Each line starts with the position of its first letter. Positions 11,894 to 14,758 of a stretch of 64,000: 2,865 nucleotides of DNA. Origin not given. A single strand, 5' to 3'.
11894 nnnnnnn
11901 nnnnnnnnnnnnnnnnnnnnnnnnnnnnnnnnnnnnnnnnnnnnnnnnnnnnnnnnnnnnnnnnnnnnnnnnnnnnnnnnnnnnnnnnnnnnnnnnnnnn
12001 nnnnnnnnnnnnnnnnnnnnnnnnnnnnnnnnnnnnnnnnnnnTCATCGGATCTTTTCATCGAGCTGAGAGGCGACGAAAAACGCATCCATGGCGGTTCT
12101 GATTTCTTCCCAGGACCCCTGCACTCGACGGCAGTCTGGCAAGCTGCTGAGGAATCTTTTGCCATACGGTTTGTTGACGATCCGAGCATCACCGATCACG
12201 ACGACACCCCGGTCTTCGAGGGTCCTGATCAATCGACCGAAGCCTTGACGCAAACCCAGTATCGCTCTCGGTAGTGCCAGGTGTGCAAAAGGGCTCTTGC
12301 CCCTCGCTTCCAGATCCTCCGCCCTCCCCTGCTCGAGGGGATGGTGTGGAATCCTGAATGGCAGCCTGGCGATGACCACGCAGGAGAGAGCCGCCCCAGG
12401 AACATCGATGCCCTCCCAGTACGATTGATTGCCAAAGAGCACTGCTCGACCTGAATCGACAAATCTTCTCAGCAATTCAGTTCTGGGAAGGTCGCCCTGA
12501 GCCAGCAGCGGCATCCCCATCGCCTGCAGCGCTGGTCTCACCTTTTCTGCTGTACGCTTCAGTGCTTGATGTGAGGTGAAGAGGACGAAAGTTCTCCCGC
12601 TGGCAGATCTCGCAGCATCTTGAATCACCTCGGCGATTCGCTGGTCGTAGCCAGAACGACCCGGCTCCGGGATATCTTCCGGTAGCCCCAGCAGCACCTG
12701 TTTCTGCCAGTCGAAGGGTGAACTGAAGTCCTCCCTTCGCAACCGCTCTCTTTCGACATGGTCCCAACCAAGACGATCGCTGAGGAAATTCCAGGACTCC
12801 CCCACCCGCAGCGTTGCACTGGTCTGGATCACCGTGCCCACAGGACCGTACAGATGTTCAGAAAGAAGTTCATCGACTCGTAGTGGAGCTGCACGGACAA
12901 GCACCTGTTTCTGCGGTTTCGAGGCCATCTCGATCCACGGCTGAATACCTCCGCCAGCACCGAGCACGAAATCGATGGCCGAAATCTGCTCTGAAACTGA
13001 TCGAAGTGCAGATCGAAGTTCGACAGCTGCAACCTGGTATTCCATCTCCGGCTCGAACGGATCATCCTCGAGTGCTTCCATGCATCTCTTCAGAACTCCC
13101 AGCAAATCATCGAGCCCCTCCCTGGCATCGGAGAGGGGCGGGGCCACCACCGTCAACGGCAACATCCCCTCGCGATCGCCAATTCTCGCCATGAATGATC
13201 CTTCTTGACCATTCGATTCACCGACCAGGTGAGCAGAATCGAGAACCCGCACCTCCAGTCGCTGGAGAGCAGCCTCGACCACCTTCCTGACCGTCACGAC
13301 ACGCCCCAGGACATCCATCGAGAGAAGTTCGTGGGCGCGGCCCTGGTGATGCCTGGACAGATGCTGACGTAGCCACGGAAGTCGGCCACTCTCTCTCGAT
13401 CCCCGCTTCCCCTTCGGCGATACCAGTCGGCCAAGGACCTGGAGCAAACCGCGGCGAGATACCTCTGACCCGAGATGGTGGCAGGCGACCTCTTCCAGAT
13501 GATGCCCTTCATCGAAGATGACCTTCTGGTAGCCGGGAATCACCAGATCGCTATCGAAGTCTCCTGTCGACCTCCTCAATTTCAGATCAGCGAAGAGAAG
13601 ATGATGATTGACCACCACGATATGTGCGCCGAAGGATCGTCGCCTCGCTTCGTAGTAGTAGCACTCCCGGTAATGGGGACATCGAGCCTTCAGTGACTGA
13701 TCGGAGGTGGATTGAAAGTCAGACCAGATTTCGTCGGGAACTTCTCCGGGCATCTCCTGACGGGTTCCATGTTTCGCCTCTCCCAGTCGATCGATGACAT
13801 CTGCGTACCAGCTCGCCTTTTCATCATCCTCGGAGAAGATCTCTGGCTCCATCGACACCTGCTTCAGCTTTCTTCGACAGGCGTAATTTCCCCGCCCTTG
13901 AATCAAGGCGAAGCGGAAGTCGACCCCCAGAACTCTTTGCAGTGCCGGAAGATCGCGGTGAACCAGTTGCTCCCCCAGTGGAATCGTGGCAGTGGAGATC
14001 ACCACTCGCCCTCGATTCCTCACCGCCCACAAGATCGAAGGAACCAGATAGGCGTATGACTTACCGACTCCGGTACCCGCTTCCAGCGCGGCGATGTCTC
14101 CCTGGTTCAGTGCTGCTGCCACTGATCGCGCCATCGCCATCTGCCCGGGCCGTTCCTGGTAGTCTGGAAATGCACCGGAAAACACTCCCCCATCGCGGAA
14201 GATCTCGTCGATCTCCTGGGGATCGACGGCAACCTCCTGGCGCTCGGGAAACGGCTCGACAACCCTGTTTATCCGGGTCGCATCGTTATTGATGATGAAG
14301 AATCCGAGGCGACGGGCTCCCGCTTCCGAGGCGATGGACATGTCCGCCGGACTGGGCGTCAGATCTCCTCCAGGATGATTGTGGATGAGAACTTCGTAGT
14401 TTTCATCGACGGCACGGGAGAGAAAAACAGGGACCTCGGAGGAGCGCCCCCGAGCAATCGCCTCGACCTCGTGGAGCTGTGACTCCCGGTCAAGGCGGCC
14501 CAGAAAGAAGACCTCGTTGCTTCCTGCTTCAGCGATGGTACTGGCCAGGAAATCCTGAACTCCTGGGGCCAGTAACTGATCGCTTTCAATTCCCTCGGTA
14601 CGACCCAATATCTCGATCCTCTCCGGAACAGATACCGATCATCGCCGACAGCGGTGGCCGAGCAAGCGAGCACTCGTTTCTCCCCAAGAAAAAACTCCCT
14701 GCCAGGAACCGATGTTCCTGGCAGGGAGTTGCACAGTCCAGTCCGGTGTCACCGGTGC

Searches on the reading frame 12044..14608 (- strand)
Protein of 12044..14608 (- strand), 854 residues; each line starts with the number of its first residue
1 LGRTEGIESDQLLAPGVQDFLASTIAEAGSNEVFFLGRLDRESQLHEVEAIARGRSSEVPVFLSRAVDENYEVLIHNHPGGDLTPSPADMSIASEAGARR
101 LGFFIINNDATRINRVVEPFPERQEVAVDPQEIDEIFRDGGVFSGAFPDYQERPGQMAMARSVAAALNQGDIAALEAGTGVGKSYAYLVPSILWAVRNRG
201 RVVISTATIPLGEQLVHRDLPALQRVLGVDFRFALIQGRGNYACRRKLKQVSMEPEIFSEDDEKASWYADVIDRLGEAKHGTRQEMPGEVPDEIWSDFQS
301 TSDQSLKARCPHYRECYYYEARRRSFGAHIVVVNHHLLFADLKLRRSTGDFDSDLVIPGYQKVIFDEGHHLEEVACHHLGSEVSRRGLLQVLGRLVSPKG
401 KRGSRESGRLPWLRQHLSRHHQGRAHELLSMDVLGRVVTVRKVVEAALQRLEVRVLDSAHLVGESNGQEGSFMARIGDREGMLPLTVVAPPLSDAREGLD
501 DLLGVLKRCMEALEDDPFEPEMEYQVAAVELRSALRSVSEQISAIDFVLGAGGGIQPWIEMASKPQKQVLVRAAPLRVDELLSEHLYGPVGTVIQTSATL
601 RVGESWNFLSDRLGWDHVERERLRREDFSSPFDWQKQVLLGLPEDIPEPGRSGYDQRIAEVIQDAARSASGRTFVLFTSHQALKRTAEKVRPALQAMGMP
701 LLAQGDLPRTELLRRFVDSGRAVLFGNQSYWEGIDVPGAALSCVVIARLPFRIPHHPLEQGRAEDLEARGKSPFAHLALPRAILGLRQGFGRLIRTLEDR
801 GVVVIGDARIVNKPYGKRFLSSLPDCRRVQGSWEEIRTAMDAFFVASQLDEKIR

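Call 3: search_protein_families(library=pfam, proteins=[window:12044-14608:-, window:12044-14608:-], max_evalue=1)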
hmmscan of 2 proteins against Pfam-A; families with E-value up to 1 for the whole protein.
window:12044-14608:- (854 aa): 7 families
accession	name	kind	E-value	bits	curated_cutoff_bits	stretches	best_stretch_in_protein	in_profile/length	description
PF13307.12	Helicase_C_2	-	1.2e-39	136.6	25.3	1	664-825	3-169/170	Helicase C-terminal domain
PF04002.20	RadC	-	3e-07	30.8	22.1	1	17-94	7-89/121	RadC-like JAB domain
PF00270.35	DEAD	-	3.3e-06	27.4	26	1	163-245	8-89/167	DEAD/DEAH box helicase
PF06733.21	DEAD_2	-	9.2e-05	22.6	21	1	305-386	95-170/172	DEAD_2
PF04851.21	ResIII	-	0.0072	16.7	22.5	0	151-216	3-70/164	Type III restriction enzyme, res subunit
PF14464.11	Prok-JAB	-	0.13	12.6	25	1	61-108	59-102/114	Prokaryotic homologs of the JAB domain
PF07517.20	SecA_DEAD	-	0.23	11.1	24.6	1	164-207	86-127/290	SecA DEAD-like domain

window:12044-14608:- (854 aa): 7 families
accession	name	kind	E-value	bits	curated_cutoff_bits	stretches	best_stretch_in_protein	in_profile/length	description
PF13307.12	Helicase_C_2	-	1.2e-39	136.6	25.3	1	664-825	3-169/170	Helicase C-terminal domain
PF04002.20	RadC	-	3e-07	30.8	22.1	1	17-94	7-89/121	RadC-like JAB domain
PF00270.35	DEAD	-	3.3e-06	27.4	26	1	163-245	8-89/167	DEAD/DEAH box helicase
PF06733.21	DEAD_2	-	9.2e-05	22.6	21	1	305-386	95-170/172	DEAD_2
PF04851.21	ResIII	-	0.0072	16.7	22.5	0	151-216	3-70/164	Type III restriction enzyme, res subunit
PF14464.11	Prok-JAB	-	0.13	12.6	25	1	61-108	59-102/114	Prokaryotic homologs of the JAB domain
PF07517.20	SecA_DEAD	-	0.23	11.1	24.6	1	164-207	86-127/290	SecA DEAD-like domain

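Call 4: search_protein_families(library=ncbifam, proteins=[window:12044-14608:-], max_evalue=0.1)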
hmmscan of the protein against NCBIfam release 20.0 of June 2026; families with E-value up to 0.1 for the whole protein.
window:12044-14608:- (854 aa): 9 families
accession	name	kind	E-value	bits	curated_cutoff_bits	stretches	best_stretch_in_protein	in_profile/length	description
NF053712.1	repair_DEAH_YoaA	equivalog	3.4e-163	544.7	680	2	531-830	341-620/630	DNA repair helicase YoaA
NF005981.0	PRK08074.1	equivalog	4.1e-134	448.7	789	1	139-842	247-927/931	ATP-dependent DNA helicase DinG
NF008729.0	PRK11747.1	equivalog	3.1e-120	402.8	598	1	144-830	18-701/703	ATP-dependent DNA helicase DinG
TIGR01407.1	dinG_rel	hypoth_equivalog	2.9e-97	326.9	547.7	2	545-843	597-888/889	putative DnaQ family exonuclease/DinG family helicase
NF005569.0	PRK07246.1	equivalog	4.8e-42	144.2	794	2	558-844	542-819/820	bifunctional DnaQ family exonuclease/ATP-dependent helicase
TIGR03117.2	cas_csf4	equivalog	4.3e-27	94.6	400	2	150-348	127-323/800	type IV CRISPR-associated DEAD/DEAH-box helicase Csf4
TIGR00604.1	rad3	subfamily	1.3e-10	40.5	246.95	1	306-388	175-250/706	DNA repair helicase (rad3)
NF000642.1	PRK00024.1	equivalog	2.7e-06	27.2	180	1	17-94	97-179/212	RadC family protein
TIGR00608.1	radc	subfamily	0.00033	20.5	133.85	1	29-94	114-185/218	RadC family protein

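Call 5: find_homologous_proteins(query=window:12044-14608:-, max_evalue=1e-10)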
Query window:12044-14608:- (854 aa): 7182 proteins with E <= 1e-10 among 8000 candidates; the best 120 are listed.
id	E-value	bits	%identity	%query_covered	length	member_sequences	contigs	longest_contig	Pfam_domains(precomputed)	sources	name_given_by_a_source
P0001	0.0e+0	1908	99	100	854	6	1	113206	PF04002.21,PF00270.36,PF13307.13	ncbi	-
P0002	0.0e+0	1582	80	100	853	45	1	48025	PF00270.36,PF13307.13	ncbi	ncbi:MAG: helicase C-terminal domain-containing protein [bacterium]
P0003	0.0e+0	1533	77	100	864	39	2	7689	PF00270.36,PF13307.13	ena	-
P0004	0.0e+0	1490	75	100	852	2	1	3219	PF00270.36,PF13307.13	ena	-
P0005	0.0e+0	1484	75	100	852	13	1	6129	PF06733.22,PF00270.36,PF13307.13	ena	-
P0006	0.0e+0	1462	73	100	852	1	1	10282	PF00270.36,PF13307.13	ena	-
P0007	0.0e+0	1451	73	98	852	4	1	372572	PF06733.22,PF00270.36,PF13307.13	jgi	-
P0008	0.0e+0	1447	73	98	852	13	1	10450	PF06733.22,PF00270.36,PF13307.13,PF04851.22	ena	-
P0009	0.0e+0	1420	71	100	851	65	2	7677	PF00270.36,PF13307.13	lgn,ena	-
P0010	0.0e+0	1418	71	100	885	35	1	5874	PF04002.21,PF00270.36,PF13307.13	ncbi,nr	ncbi:MAG: hypothetical protein GWP39_09690 [Planctomycetia bacterium]|nr:hypothetical protein [Planc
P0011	0.0e+0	1411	72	97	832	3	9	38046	PF00270.36,PF13307.13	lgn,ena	-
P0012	0.0e+0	1397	71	97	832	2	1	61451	PF06733.22,PF00270.36,PF13307.13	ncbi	-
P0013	0.0e+0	1153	60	100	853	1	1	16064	PF04002.21,PF00270.36,PF13307.13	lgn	-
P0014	0.0e+0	1144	62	97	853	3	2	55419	PF04002.21,PF06733.22,PF00270.36,PF13307.13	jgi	-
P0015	0.0e+0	1071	57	96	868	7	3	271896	PF04002.21,PF06733.22,PF00270.36,PF13307.13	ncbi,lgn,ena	-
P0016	0.0e+0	1058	57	96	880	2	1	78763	PF13307.13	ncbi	-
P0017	0.0e+0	1025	56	96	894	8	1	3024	PF13307.13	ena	-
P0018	0.0e+0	1018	56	96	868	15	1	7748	PF04002.21,PF06733.22,PF13307.13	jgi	-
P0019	3.0e-292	990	55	97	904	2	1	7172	PF04002.21,PF00270.36,PF13307.13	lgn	-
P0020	1.5e-278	945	52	97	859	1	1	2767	PF06733.22,PF00270.36,PF13307.13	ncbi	-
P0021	1.0e-275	936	52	98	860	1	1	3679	PF04002.21,PF00270.36,PF13307.13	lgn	-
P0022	7.9e-275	933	51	98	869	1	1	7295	PF04002.21,PF06733.22,PF00270.36,PF13307.13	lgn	-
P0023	3.2e-274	931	51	99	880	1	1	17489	PF06733.22,PF00270.36,PF13307.13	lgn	-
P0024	1.1e-269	916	50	99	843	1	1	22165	PF00270.36,PF13307.13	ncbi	-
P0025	4.9e-269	913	51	100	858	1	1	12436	PF06733.22,PF00270.36,PF13307.13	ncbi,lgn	ncbi:MAG: helicase C-terminal domain-containing protein [Planctomycetota bacterium]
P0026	9.3e-267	906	50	98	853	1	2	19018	PF04002.21,PF06733.22,PF00270.36,PF13307.13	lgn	-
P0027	4.7e-264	897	51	96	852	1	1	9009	PF00270.36,PF13307.13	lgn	-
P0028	8.1e-262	890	49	98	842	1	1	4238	PF00270.36,PF13307.13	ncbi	ncbi:MAG: helicase C-terminal domain-containing protein [Planctomycetota bacterium]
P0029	1.4e-261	889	50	96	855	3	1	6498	PF04002.21,PF06733.22,PF00270.36,PF13307.13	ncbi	ncbi:MAG: helicase C-terminal domain-containing protein [Planctomycetota bacterium]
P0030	1.0e-260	886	74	60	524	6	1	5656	PF13307.13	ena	-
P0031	8.1e-259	880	50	99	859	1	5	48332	PF06733.22,PF00270.36,PF13307.13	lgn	-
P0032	4.7e-256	871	49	98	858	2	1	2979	PF06733.22,PF00270.36,PF13307.13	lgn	-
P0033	8.1e-255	866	49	97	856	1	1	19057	PF00270.36,PF13307.13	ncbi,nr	ncbi:MAG: helicase [Planctomycetes bacterium]|nr:helicase [Planctomycetota bacterium]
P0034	1.1e-250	853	48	98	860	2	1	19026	PF04002.21,PF00270.36,PF13307.13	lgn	-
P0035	1.9e-246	839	49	97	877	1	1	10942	PF00270.36,PF13307.13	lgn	-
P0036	2.2e-240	819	47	97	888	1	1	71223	PF00270.36,PF13307.13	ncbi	ncbi:MAG: helicase C-terminal domain-containing protein [Planctomycetota bacterium]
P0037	3.5e-240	818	53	80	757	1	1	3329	PF06733.22,PF00270.36,PF13307.13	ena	-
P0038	2.5e-236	805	69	59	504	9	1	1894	PF04002.21,PF00270.36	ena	-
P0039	3.9e-236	805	53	83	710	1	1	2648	PF04002.21,PF00270.36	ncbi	ncbi:MAG: hypothetical protein ACE5GW_11215, partial [Planctomycetota bacterium]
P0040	5.2e-208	712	44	98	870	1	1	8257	PF00270.36,PF13307.13,PF04851.22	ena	-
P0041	7.4e-206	705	48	82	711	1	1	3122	PF04002.21,PF06733.22,PF00270.36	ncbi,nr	ncbi:MAG: DEAD/DEAH box helicase family protein, partial [Planctomycetes bacterium]|nr:DEAD/DEAH box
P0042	5.6e-205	702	45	97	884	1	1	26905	PF06733.22,PF00270.36,PF13307.13,PF04851.22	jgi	jgi:ATP-dependent DNA helicase DinG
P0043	5.6e-202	692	45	97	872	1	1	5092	PF06733.22,PF00270.36,PF13307.13,PF04851.22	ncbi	-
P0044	3.0e-201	689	43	98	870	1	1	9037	PF00270.36,PF13307.13,PF04851.22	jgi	jgi:ATP-dependent DNA helicase DinG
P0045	4.8e-201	689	43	99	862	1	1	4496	PF00270.36,PF13307.13,PF04851.22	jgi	-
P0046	1.3e-200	687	43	98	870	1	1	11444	PF06733.22,PF00270.36,PF13307.13,PF04851.22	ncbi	-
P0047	1.6e-197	677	44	96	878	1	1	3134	PF00270.36,PF13307.13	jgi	jgi:ATP-dependent DNA helicase DinG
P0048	1.5e-196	674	42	97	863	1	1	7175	PF00270.36,PF13307.13,PF00271.38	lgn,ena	-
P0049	1.2e-192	661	42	97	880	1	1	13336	PF06733.22,PF00270.36,PF13307.13,PF04851.22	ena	-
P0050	2.6e-192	660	42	98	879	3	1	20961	PF06733.22,PF00270.36,PF13307.13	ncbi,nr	ncbi:MAG: DEAD/DEAH box helicase [Planctomycetota bacterium]|nr:DEAD/DEAH box helicase [Planctomycet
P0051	5.3e-191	655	41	99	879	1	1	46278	PF00270.36,PF13307.13,PF04851.22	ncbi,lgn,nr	ncbi:MAG: DEAD/DEAH box helicase family protein [Planctomycetes bacterium]|nr:DEAD/DEAH box helicase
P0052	6.2e-191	655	40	97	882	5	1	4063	PF00270.36,PF13307.13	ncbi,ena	-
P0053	6.5e-191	655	40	97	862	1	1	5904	PF00270.36,PF13307.13,PF00271.38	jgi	jgi:ATP-dependent DNA helicase DinG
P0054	8.5e-188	645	42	97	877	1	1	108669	PF06733.22,PF00270.36,PF13307.13,PF04851.22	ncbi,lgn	-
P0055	1.4e-186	641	40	98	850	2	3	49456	PF06733.22,PF00270.36,PF13307.13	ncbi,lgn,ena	-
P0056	1.4e-186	641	40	97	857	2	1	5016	PF06733.22,PF00270.36,PF13307.13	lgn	-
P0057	1.5e-186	641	47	48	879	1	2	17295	PF00270.36,PF13307.13,PF04851.22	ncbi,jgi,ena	-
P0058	1.9e-186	640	41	98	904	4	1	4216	PF00270.36,PF13307.13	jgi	-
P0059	9.6e-186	638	41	97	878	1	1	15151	PF06733.22,PF00270.36,PF13307.13,PF04851.22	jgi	jgi:ATP-dependent DNA helicase DinG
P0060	1.6e-183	631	40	98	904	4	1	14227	PF06733.22,PF00270.36,PF13307.13,PF04851.22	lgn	-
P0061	2.1e-183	630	40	94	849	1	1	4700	PF06733.22,PF00270.36,PF13307.13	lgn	-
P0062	5.5e-183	629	39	98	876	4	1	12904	PF00270.36,PF13307.13,PF00271.38,PF04851.22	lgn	-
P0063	6.1e-183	629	41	98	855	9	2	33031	PF06733.22,PF00270.36,PF13307.13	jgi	-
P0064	8.0e-183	628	40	97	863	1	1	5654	PF00270.36,PF13307.13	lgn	-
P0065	1.9e-182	627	39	98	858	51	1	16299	PF00270.36,PF13307.13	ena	-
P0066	5.7e-180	619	46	47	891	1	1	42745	PF00270.36,PF13307.13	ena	-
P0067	1.4e-179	618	39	97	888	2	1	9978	PF00270.36,PF13307.13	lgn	-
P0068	6.9e-179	615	40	97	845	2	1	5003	PF00270.36,PF13307.13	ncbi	-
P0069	1.5e-178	614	41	97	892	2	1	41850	PF06733.22,PF00270.36,PF13307.13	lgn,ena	-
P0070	2.2e-178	614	41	98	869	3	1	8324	PF00270.36,PF13307.13,PF00271.38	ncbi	ncbi:MAG: helicase C-terminal domain-containing protein [Planctomycetota bacterium]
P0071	2.9e-177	610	39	98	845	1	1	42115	PF04002.21,PF00270.36,PF13307.13,PF04851.22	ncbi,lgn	-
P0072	6.1e-177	609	38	97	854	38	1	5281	PF00270.36,PF13307.13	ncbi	-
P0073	1.1e-176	608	38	98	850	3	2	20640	PF04002.21,PF00270.36,PF13307.13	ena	-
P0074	1.7e-176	607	39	97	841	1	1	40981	PF00270.36,PF13307.13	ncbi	ncbi:MAG: helicase C-terminal domain-containing protein [Desulfuromonadales bacterium]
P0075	2.2e-176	607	40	98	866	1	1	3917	PF06733.22,PF00270.36,PF13307.13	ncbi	-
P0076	3.3e-176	606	45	30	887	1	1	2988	PF06733.22,PF00270.36,PF13307.13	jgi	jgi:ATP-dependent DNA helicase DinG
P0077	3.3e-175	603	40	97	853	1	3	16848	PF00270.36,PF13307.13,PF04851.22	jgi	jgi:ATP-dependent DNA helicase DinG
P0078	3.7e-175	603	39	97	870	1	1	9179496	PF00270.36,PF13307.13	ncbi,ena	-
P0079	4.1e-175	603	40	96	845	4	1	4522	PF00270.36,PF13307.13,PF04851.22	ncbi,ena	-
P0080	5.1e-175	602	39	98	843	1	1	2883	PF00270.36,PF13307.13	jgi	-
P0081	7.4e-175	602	38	96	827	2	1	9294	PF04002.21,PF00270.36,PF13307.13,PF04851.22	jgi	-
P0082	7.5e-175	602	40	98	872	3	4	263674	PF06733.22,PF00270.36,PF13307.13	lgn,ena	-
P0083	2.3e-174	600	39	96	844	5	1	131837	PF00270.36,PF13307.13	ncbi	-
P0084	2.3e-174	600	39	98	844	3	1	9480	PF04002.21,PF00270.36,PF13307.13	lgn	-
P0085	3.1e-174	600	39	96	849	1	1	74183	PF00270.36,PF13307.13,PF04851.22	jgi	jgi:ATP-dependent DNA helicase DinG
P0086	3.2e-174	600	40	97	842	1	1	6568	PF04002.21,PF00270.36,PF13307.13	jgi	jgi:ATP-dependent DNA helicase DinG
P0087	5.4e-174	599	39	96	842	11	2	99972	PF04002.21,PF00270.36,PF13307.13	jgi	jgi:ATP-dependent DNA helicase DinG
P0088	5.9e-174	599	40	96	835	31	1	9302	PF04002.21,PF00270.36,PF13307.13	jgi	jgi:ATP-dependent DNA helicase DinG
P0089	8.7e-174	598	40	96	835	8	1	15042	PF00270.36,PF13307.13,PF04851.22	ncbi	-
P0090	9.1e-174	598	39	98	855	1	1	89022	PF00270.36,PF13307.13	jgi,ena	-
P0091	1.1e-173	598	39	96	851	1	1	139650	PF04002.21,PF00270.36,PF13307.13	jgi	jgi:ATP-dependent DNA helicase DinG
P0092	1.5e-173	598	39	97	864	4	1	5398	PF00270.36,PF13307.13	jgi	jgi:ATP-dependent DNA helicase DinG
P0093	1.7e-173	597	39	97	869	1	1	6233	PF00270.36,PF13307.13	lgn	-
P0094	2.6e-173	597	38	98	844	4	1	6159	PF04002.21,PF00270.36,PF13307.13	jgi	-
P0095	4.1e-173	596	38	98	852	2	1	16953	PF00270.36,PF13307.13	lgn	-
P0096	6.1e-173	596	40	96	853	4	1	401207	PF00270.36,PF13307.13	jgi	-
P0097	7.2e-173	595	39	96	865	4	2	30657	PF00270.36,PF13307.13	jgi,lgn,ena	jgi:ATP-dependent DNA helicase DinG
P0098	8.3e-173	595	38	98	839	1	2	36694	PF04002.21,PF00270.36,PF13307.13,PF04851.22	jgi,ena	-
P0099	9.3e-173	595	38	98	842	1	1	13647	PF00270.36,PF13307.13,PF04851.22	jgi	jgi:ATP-dependent DNA helicase DinG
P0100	1.1e-172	595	39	96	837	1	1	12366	PF00270.36,PF13307.13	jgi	jgi:ATP-dependent DNA helicase DinG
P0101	1.1e-172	595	40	96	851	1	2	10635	PF00270.36,PF13307.13,PF04851.22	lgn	-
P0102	1.3e-172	595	39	96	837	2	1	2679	PF00270.36,PF13307.13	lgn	-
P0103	3.6e-172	593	39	96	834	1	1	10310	PF04002.21,PF00270.36,PF13307.13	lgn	-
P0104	3.8e-172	593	38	96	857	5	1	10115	PF00270.36,PF13307.13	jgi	-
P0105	3.8e-172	593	37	98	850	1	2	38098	PF00270.36,PF13307.13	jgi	-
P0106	6.0e-172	592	40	96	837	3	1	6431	PF04002.21,PF00270.36,PF13307.13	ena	-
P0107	8.1e-172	592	39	96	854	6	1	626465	PF04002.21,PF00270.36,PF13307.13,PF04851.22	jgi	-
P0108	1.0e-171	592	39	99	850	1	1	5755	PF04002.21,PF00270.36,PF13307.13,PF04851.22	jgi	-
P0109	1.1e-171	591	39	96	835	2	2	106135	PF04002.21,PF00270.36,PF13307.13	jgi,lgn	-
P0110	1.1e-171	591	39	98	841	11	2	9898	PF00270.36,PF13307.13,PF04851.22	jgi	jgi:ATP-dependent DNA helicase DinG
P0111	1.5e-171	591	39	96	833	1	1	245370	PF04002.21,PF00270.36,PF13307.13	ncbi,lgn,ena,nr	ncbi:MAG: ATP-dependent DNA helicase [Geobacteraceae bacterium]|nr:MAG: ATP-dependent DNA helicase [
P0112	2.0e-171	591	39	96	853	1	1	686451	PF04002.21,PF00270.36,PF13307.13,PF04851.22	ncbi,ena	-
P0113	2.1e-171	591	39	98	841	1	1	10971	PF04002.21,PF00270.36,PF13307.13,PF04851.22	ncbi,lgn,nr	ncbi:MAG: helicase [Desulfuromonas sp.]|nr:helicase [Desulfuromonas sp.]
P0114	2.3e-171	590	40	96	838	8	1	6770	PF04002.21,PF00270.36,PF13307.13,PF04851.22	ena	-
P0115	3.3e-171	590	38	97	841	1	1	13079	PF00270.36,PF13307.13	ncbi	ncbi:MAG TPA: helicase C-terminal domain-containing protein [Geobacteraceae bacterium]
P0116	3.5e-171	590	40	96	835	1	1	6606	PF04002.21,PF00270.36,PF13307.13,PF04851.22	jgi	jgi:ATP-dependent DNA helicase DinG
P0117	3.9e-171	590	38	98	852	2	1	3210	PF00270.36,PF13307.13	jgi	jgi:ATP-dependent DNA helicase DinG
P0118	4.0e-171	590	38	98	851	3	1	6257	PF00270.36,PF13307.13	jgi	-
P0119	4.0e-171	590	39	96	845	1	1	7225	PF00270.36,PF13307.13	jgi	jgi:ATP-dependent DNA helicase DinG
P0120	4.6e-171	589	40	96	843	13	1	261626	PF00270.36,PF13307.13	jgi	jgi:ATP-dependent DNA helicase DinG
